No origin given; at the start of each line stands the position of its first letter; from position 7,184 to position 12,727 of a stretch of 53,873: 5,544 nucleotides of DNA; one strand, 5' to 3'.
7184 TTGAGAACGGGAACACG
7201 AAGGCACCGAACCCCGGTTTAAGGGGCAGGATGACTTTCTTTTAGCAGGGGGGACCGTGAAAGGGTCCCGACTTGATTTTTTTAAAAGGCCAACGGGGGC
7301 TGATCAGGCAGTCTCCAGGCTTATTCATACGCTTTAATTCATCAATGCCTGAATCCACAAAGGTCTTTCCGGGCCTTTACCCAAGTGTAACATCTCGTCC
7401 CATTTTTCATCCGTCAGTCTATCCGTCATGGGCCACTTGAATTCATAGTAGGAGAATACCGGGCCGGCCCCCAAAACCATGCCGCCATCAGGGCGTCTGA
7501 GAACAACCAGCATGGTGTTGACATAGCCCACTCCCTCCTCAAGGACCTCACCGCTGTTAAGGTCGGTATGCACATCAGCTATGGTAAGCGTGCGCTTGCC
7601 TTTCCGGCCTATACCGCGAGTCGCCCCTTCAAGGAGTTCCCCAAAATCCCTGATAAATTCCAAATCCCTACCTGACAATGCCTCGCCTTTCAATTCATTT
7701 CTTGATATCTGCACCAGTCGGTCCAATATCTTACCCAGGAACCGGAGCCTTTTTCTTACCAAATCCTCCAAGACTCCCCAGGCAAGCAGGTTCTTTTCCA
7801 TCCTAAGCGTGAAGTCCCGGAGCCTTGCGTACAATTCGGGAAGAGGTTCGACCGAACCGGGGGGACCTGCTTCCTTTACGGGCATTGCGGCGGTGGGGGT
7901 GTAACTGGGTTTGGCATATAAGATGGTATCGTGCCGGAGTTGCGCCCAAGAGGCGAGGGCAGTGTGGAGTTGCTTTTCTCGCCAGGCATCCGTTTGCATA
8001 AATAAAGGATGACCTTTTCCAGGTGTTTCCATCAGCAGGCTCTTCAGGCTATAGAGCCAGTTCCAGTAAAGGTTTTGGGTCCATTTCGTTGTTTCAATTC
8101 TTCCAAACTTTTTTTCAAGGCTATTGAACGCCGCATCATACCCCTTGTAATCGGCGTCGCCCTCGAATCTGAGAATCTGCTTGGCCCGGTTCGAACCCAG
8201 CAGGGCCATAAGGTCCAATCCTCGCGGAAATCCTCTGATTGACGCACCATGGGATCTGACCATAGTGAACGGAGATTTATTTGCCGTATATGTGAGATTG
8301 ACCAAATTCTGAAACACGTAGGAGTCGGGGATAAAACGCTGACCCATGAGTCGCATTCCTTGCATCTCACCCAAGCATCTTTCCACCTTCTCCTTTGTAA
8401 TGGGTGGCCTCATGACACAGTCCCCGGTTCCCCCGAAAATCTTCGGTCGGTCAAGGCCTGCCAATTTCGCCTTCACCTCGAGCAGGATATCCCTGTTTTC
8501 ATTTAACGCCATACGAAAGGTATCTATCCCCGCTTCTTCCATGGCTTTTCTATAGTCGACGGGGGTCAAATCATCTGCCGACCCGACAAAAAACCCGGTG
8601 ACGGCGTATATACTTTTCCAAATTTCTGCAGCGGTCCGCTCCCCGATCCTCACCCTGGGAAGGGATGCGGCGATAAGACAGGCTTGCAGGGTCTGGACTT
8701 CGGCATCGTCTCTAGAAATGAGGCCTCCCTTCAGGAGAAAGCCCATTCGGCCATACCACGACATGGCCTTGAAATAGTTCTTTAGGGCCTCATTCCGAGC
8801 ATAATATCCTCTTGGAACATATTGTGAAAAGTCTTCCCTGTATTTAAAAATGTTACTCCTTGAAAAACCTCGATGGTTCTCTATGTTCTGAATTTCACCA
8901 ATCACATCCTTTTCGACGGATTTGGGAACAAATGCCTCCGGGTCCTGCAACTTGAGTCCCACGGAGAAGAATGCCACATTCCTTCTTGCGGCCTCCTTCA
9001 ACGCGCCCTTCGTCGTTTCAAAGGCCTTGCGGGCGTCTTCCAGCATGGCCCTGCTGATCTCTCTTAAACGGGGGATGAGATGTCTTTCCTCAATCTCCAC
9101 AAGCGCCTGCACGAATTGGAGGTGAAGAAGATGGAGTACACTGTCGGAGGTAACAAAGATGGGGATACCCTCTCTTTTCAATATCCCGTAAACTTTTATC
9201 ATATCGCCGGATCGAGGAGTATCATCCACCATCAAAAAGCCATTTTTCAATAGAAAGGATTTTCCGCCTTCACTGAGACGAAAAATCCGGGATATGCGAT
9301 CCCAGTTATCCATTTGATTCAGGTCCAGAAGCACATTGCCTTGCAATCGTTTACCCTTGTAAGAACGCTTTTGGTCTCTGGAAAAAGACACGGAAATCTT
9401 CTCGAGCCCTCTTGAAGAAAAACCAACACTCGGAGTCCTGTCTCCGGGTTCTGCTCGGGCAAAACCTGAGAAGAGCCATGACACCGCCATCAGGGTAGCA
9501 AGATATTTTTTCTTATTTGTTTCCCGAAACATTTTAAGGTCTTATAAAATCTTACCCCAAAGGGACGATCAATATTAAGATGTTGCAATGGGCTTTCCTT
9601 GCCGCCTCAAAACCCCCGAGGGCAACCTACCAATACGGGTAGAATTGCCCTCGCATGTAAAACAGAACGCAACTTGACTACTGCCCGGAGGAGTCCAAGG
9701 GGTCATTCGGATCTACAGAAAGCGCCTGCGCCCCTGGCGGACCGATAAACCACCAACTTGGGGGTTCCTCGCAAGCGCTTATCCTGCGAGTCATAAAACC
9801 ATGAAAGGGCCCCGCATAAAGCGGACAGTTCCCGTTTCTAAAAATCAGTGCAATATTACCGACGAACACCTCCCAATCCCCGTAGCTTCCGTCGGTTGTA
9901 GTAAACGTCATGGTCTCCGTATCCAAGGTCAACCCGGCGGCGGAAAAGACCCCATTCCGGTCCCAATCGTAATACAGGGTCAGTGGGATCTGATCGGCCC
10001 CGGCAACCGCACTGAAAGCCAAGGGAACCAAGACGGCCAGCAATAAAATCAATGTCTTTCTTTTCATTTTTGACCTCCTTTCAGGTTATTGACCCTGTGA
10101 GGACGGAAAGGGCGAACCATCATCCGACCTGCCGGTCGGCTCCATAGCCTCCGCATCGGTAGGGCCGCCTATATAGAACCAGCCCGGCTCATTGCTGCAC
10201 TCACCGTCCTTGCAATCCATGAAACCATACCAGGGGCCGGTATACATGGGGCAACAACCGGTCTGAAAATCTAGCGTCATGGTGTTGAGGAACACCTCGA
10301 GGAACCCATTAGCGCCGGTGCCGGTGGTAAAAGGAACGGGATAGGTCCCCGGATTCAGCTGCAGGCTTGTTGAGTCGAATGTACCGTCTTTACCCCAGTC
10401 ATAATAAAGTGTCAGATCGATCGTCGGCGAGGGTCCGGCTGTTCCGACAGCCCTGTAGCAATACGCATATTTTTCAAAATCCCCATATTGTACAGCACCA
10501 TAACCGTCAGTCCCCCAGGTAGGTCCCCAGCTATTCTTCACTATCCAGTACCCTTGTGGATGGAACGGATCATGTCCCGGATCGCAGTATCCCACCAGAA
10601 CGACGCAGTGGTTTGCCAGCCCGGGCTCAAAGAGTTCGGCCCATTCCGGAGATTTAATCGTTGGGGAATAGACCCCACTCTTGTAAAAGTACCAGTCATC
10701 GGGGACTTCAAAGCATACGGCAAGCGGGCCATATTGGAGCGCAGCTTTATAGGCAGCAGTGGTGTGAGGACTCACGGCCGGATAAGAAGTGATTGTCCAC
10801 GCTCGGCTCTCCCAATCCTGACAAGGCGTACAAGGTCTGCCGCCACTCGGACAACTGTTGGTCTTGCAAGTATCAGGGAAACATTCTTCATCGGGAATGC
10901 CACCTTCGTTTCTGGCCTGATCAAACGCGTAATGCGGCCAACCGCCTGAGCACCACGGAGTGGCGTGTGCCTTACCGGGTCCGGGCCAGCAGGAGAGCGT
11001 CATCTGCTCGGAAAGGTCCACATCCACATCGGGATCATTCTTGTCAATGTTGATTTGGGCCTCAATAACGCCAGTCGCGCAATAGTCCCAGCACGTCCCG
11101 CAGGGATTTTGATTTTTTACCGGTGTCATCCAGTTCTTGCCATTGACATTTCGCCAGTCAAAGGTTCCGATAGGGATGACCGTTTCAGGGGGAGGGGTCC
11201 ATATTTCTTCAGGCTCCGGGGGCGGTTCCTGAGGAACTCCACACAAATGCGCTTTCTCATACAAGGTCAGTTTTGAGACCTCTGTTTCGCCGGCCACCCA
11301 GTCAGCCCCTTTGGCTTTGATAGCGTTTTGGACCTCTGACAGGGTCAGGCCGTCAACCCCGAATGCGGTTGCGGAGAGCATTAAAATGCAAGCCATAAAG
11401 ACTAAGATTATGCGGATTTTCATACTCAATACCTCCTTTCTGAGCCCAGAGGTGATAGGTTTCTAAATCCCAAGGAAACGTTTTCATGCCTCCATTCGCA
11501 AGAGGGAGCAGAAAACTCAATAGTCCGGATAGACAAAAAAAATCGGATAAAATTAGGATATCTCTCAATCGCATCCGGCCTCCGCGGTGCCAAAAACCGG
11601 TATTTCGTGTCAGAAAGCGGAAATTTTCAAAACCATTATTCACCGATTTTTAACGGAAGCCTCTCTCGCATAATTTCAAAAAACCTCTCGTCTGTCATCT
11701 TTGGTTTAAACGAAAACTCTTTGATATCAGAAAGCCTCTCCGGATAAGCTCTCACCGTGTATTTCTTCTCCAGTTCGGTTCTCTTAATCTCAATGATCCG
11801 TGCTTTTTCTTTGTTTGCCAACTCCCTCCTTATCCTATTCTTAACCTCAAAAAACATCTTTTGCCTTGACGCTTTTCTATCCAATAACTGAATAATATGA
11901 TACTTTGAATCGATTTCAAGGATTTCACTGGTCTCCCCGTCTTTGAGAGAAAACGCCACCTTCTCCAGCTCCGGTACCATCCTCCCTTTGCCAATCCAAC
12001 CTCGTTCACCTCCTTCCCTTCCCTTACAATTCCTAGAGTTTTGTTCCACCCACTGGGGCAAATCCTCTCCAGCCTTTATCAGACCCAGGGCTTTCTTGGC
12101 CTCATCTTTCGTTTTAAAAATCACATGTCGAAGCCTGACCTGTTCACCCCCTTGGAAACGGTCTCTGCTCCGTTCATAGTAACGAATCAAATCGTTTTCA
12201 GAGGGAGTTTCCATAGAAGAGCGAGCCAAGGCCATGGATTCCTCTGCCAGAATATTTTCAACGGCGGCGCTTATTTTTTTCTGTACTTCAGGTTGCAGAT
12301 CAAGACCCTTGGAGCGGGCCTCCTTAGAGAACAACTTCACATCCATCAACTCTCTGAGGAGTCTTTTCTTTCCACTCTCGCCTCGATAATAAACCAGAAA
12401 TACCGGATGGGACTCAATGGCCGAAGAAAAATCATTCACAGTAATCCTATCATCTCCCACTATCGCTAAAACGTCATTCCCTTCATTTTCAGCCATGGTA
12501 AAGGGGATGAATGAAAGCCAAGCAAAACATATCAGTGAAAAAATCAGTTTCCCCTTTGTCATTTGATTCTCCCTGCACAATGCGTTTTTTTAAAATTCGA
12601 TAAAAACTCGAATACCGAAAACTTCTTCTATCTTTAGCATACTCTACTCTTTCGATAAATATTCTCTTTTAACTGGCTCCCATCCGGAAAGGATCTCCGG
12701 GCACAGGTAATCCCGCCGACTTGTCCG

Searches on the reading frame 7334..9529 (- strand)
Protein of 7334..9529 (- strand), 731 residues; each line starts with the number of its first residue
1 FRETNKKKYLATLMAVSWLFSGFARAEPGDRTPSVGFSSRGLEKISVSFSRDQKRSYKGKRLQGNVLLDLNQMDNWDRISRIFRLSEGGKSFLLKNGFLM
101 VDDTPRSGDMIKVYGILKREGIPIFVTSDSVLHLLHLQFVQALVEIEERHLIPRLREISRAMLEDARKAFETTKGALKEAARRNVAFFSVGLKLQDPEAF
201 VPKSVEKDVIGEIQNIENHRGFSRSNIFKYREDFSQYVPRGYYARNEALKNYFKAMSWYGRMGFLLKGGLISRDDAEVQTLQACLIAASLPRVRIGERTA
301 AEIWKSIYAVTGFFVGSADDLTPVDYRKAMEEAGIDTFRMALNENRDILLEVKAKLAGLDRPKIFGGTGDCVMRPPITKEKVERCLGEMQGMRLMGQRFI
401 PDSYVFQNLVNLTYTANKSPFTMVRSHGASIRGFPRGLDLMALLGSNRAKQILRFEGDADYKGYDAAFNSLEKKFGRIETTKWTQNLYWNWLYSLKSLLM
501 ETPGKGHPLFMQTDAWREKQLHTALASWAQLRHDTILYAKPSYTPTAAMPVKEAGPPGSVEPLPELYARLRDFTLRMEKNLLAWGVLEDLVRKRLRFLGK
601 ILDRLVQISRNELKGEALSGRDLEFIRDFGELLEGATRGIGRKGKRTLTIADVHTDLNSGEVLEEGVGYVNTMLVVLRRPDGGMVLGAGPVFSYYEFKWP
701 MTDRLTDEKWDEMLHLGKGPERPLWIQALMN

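Call 15: search_protein_families(library=pfam, proteins=[window:7334-9529:-], max_evalue=0.001)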
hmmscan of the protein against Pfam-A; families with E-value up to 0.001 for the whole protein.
window:7334-9529:- (731 aa): 1 family
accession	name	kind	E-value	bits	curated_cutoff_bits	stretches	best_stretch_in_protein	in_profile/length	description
PF11369.13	DUF3160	-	4e-188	627.4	25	1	90-726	5-632/632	Protein of unknown function (DUF3160)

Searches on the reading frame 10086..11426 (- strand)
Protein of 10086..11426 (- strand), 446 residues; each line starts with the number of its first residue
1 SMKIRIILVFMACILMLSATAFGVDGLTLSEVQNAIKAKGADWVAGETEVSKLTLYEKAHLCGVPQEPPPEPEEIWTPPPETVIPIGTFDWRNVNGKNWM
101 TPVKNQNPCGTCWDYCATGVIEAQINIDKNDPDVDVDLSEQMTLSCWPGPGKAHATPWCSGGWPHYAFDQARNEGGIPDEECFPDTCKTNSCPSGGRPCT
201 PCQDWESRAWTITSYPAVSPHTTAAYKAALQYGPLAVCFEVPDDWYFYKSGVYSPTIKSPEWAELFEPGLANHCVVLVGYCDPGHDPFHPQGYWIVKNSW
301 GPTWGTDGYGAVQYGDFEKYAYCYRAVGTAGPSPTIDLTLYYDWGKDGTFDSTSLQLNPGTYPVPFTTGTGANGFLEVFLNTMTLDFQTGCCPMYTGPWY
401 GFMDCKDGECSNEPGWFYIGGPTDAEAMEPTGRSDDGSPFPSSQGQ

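Call 15: search_protein_families(library=pfam, proteins=[window:10086-11426:-], max_evalue=0.001)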
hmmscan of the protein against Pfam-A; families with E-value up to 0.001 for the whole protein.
window:10086-11426:- (446 aa): 1 family
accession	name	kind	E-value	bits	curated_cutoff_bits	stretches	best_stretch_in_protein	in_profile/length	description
PF00112.29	Peptidase_C1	-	3.9e-42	145.2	20.7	1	88-315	4-205/220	Papain family cysteine protease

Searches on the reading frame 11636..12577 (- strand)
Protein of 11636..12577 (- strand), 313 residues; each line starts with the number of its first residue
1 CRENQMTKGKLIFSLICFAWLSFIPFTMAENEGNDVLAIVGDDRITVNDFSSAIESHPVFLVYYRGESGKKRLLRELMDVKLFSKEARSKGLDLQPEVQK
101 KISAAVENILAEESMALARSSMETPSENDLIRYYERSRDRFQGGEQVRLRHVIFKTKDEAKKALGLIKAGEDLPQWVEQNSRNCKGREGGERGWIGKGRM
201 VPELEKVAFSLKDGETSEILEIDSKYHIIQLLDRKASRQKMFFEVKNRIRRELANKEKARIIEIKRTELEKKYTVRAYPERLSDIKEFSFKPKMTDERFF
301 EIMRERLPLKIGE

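Call 15: search_protein_families(library=pfam, proteins=[window:11636-12577:-], max_evalue=0.001)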
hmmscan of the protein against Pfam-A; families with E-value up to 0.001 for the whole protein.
window:11636-12577:- (313 aa): 4 families
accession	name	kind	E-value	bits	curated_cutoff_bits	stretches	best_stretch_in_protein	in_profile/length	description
PF13145.12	Rotamase_2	-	5.4e-15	56.7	27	1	125-247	1-121/121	PPIC-type PPIASE domain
PF00639.27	Rotamase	-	1e-13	52.5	21.7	1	156-231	18-95/97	PPIC-type PPIASE domain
PF13616.12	Rotamase_3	-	1e-10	42.6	22.5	1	146-235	15-116/116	PPIC-type PPIASE domain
PF13624.11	SurA_N_3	-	0.00075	19.8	27.2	0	9-103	14-118/162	SurA-like N-terminal domain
